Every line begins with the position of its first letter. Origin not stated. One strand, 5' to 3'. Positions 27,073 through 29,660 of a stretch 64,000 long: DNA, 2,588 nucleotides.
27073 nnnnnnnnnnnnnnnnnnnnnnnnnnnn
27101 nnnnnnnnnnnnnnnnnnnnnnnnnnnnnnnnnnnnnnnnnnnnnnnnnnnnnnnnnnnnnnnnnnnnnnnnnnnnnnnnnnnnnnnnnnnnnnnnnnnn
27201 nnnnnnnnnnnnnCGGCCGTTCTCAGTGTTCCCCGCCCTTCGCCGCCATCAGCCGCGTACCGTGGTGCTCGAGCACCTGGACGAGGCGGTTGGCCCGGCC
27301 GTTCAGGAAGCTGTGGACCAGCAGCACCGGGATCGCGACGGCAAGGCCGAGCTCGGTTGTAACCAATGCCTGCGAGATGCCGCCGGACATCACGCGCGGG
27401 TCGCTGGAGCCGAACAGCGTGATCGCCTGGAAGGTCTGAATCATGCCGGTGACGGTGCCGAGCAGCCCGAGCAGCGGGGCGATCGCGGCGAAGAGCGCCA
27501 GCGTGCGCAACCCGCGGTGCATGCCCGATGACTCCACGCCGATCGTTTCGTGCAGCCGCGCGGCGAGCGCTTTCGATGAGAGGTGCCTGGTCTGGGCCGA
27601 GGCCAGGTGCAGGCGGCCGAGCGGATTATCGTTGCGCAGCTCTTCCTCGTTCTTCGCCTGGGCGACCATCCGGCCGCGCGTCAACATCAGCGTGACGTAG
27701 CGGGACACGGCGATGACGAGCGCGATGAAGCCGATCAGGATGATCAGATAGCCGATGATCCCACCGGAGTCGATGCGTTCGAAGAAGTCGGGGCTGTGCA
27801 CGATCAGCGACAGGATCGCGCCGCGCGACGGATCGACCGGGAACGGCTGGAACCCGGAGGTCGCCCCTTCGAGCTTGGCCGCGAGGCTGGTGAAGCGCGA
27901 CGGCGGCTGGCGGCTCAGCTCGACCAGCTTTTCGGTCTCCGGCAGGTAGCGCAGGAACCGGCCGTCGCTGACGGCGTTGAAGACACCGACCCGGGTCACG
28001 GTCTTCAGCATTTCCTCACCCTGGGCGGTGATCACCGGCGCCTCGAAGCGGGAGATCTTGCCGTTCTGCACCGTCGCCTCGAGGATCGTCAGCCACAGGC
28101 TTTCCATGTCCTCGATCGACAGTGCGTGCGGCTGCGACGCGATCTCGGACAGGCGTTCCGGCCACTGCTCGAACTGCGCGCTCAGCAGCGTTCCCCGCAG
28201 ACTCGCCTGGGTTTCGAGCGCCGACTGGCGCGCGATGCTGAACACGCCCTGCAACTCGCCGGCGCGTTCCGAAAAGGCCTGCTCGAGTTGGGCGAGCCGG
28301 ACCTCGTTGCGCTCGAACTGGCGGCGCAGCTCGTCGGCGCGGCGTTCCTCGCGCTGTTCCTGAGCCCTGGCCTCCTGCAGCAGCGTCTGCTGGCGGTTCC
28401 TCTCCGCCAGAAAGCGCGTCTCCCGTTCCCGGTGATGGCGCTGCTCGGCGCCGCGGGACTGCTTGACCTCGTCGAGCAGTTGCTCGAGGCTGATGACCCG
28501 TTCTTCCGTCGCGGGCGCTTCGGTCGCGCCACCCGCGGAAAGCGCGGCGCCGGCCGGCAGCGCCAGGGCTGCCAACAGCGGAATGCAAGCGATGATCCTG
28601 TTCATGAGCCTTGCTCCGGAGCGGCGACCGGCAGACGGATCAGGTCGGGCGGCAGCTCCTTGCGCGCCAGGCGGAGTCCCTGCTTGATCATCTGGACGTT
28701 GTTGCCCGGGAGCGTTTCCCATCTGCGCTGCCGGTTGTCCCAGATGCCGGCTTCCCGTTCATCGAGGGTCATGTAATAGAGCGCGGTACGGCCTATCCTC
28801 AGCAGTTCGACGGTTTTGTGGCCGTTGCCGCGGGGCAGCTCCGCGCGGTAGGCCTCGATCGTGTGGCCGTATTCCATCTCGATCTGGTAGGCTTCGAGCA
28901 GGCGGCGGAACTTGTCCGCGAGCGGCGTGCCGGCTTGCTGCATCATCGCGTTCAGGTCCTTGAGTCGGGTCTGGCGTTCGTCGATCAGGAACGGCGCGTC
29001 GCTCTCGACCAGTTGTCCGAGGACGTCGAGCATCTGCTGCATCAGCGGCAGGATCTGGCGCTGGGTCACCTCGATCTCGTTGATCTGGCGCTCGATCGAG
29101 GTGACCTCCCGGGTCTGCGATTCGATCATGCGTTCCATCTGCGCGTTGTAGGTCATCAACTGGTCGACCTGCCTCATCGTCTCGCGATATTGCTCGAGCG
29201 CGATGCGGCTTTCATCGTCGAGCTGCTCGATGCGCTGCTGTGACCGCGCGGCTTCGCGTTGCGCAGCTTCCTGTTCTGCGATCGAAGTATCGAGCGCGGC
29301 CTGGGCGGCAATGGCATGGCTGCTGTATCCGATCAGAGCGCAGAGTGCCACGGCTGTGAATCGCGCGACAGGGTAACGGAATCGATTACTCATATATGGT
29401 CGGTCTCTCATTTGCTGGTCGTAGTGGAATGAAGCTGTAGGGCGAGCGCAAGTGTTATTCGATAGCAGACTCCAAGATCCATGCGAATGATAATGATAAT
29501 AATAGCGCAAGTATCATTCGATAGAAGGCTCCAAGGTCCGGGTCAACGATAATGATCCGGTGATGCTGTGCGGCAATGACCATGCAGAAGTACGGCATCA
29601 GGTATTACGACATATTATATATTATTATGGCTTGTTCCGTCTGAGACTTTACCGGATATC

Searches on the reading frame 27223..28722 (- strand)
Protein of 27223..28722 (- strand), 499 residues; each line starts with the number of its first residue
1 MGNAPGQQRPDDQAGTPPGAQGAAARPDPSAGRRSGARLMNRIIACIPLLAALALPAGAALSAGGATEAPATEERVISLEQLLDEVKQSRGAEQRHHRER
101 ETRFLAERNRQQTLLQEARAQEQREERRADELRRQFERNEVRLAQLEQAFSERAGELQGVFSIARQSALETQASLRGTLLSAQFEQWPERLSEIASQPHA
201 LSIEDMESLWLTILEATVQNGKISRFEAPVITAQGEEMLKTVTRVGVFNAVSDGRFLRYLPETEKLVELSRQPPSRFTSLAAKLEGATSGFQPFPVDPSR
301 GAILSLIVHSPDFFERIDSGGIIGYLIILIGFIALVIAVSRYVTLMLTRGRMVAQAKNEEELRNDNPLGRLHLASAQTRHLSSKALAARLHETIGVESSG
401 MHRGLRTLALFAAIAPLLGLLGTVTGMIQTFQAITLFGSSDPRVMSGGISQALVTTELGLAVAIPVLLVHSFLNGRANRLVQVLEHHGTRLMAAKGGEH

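Call 33: search_protein_families(library=pfam, proteins=[window:27223-28722:-], max_evalue=0.00001)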
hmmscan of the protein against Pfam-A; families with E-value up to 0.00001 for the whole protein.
window:27223-28722:- (499 aa): 1 family
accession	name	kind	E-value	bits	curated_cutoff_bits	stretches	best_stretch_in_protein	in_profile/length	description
PF01618.21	MotA_ExbB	-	1.7e-28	99.4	22.9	1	373-485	11-126/127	MotA/TolQ/ExbB proton channel family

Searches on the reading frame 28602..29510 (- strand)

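Call 33: search_protein_families(library=pfam, proteins=[window:28602-29510:-], max_evalue=0.00001)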
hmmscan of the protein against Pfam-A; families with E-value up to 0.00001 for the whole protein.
window:28602-29510:- (302 aa): 1 family
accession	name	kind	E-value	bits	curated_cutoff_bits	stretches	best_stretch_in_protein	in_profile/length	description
PF11932.13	DUF3450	-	3.5e-80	269.2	32.6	1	55-295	3-240/241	Protein of unknown function (DUF3450)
